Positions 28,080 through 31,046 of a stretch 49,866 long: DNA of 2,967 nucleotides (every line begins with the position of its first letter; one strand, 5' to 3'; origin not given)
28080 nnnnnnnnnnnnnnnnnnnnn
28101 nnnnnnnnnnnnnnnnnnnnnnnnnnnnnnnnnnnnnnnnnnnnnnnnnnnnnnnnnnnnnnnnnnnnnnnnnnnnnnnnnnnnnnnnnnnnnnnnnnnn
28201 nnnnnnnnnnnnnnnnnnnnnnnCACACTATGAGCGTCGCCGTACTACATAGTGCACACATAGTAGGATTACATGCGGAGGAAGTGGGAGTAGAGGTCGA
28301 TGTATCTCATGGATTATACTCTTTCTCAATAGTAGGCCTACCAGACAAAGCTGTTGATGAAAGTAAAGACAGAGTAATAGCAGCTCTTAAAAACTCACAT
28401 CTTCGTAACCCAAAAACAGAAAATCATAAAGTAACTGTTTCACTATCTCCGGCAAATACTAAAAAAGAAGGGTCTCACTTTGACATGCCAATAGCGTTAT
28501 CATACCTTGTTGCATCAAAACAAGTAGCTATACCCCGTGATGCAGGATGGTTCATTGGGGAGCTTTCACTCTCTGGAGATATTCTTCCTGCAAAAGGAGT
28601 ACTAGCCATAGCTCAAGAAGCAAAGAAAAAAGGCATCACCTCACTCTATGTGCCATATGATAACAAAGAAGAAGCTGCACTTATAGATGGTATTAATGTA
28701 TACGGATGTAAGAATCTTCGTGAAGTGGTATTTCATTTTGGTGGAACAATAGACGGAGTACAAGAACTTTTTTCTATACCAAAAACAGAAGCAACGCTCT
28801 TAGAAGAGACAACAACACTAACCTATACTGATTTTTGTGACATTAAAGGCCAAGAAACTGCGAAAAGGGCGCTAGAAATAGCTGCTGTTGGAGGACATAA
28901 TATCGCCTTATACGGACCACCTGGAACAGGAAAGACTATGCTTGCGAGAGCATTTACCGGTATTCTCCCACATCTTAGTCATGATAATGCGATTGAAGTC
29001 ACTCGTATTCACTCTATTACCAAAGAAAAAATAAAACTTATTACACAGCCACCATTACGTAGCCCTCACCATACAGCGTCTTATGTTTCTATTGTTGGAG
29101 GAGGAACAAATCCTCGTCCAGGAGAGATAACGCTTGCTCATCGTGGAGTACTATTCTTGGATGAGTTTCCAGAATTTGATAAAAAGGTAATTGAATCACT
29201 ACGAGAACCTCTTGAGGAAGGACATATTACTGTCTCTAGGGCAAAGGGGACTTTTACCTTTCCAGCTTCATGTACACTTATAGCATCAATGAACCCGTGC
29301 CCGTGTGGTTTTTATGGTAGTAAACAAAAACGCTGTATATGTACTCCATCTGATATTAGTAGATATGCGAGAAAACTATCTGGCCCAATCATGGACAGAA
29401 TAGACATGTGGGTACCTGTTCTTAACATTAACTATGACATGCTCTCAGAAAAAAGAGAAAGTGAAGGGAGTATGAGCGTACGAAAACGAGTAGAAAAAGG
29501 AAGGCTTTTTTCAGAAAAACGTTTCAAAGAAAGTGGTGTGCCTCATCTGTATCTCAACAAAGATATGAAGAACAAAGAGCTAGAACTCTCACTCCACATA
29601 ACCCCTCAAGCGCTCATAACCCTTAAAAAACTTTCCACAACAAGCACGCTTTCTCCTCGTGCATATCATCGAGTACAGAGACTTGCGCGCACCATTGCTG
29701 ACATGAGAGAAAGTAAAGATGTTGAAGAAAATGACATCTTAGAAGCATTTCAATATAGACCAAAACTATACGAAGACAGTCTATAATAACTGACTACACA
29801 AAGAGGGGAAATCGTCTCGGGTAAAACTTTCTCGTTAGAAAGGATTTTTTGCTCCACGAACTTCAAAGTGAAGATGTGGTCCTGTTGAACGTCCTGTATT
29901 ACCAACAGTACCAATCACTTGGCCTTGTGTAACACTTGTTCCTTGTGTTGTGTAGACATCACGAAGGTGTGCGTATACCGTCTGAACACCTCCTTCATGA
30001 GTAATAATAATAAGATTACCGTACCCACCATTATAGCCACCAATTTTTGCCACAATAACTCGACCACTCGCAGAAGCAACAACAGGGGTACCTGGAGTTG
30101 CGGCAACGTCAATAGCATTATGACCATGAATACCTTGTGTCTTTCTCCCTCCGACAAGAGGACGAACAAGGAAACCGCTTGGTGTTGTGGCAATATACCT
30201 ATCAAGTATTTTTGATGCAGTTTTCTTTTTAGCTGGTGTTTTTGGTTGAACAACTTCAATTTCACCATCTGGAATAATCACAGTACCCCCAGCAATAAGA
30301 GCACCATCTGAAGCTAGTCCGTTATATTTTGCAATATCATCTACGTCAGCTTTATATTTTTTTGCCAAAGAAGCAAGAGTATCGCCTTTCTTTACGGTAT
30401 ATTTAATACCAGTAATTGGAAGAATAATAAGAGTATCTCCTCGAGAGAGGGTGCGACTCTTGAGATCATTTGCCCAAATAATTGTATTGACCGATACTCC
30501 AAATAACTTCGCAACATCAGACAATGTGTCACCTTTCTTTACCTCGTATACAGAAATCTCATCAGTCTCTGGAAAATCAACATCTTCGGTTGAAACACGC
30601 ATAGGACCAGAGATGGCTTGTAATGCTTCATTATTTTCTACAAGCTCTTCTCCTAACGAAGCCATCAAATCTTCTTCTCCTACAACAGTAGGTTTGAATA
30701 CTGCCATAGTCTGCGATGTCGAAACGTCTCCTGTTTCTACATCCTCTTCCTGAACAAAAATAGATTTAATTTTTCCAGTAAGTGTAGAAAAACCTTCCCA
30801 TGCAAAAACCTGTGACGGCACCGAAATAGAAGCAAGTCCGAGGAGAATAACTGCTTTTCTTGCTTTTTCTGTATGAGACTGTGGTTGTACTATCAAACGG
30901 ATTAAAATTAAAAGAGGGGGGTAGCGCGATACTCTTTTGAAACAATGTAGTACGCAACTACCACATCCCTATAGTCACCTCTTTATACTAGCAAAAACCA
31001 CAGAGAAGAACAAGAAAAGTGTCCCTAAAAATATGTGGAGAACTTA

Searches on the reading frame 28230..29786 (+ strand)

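Call 46: search_protein_families(library=pfam, proteins=[window:28230-29786:+], max_evalue=0.00001)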
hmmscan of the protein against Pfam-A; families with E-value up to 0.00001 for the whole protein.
window:28230-29786:+ (518 aa): 5 families
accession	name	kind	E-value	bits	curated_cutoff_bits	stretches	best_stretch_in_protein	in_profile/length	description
PF01078.27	Mg_chelatase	-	5e-89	297.6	20.3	1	201-402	1-204/207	Magnesium chelatase, subunit ChlI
PF13541.12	ChlI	-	3.2e-36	124.3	27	1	21-145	1-121/121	Subunit ChlI of Mg-chelatase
PF13335.12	Mg_chelatase_C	-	3.8e-22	79.1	26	1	412-510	2-94/94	Magnesium chelatase, subunit ChlI C-terminal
PF00493.29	MCM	-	7.3e-11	42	23.3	1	297-398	114-205/224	MCM P-loop domain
PF07728.20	AAA_5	-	1.9e-10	41.3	22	1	225-358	2-125/139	AAA domain (dynein-related subfamily)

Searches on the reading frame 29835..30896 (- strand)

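Call 46: search_protein_families(library=pfam, proteins=[window:29835-30896:-], max_evalue=0.00001)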
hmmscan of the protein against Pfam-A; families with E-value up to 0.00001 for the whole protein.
window:29835-30896:- (353 aa): 4 families
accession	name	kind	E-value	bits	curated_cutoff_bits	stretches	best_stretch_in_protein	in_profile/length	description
PF01551.29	Peptidase_M23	-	1.8e-30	105.4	28.7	1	258-351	2-92/96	Peptidase family M23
PF01476.26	LysM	-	2.5e-25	88.6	20.9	2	166-209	1-43/43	LysM domain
PF23473.1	LysM3_LYK4_5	-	6.5e-12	45.8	29.3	0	117-150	5-38/48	LYK4/5 LysM3 domain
PF23446.1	LysM1_NFP_LYK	-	6.9e-07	30.5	36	0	123-162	16-56/60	NFP/LYK LysM1 domain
